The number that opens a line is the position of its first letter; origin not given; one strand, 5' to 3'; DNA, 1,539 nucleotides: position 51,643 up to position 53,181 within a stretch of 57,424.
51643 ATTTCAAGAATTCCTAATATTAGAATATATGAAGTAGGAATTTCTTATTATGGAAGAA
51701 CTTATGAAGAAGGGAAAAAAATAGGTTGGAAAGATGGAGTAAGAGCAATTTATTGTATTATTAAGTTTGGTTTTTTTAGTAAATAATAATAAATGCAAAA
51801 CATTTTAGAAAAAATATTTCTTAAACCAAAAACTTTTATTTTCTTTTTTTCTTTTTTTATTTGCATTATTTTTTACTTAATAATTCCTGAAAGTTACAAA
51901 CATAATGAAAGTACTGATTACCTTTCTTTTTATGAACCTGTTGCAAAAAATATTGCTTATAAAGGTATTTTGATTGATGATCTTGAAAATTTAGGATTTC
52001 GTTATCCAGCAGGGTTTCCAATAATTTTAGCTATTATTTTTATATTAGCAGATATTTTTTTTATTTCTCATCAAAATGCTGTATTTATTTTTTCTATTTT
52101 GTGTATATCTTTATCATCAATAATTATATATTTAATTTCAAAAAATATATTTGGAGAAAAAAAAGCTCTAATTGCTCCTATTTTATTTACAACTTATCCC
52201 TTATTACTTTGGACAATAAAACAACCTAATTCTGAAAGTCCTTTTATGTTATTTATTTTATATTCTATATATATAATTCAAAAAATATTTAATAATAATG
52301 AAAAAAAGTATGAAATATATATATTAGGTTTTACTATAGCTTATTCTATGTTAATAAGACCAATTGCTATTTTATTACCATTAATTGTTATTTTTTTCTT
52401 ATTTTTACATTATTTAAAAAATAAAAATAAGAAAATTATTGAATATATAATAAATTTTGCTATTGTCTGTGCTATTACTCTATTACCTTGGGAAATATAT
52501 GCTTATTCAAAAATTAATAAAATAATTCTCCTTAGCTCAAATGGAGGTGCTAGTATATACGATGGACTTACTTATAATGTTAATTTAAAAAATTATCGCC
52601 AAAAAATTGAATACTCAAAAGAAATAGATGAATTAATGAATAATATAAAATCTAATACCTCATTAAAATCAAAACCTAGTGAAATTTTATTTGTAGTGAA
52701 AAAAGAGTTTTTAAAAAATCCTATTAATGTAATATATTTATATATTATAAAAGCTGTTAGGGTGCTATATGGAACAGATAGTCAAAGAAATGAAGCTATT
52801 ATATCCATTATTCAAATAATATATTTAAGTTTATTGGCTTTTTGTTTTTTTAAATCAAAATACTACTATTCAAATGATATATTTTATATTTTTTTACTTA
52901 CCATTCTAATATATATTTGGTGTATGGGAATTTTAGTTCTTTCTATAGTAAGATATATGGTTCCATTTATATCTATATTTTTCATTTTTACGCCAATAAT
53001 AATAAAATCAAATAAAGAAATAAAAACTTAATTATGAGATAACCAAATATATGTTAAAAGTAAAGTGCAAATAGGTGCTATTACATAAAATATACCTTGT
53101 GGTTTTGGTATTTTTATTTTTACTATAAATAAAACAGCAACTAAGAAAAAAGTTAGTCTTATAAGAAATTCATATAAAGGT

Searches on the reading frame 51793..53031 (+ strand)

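Call 43: search_protein_families(library=pfam, proteins=[window:51793-53031:+], max_evalue=0.00001)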
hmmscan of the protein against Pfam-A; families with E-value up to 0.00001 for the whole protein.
window:51793-53031:+ (412 aa): 1 family
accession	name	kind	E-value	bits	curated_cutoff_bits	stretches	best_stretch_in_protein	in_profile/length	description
PF13231.12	PMT_2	-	1.2e-16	61.8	26.1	1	76-233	4-160/160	Dolichyl-phosphate-mannose-protein mannosyltransferase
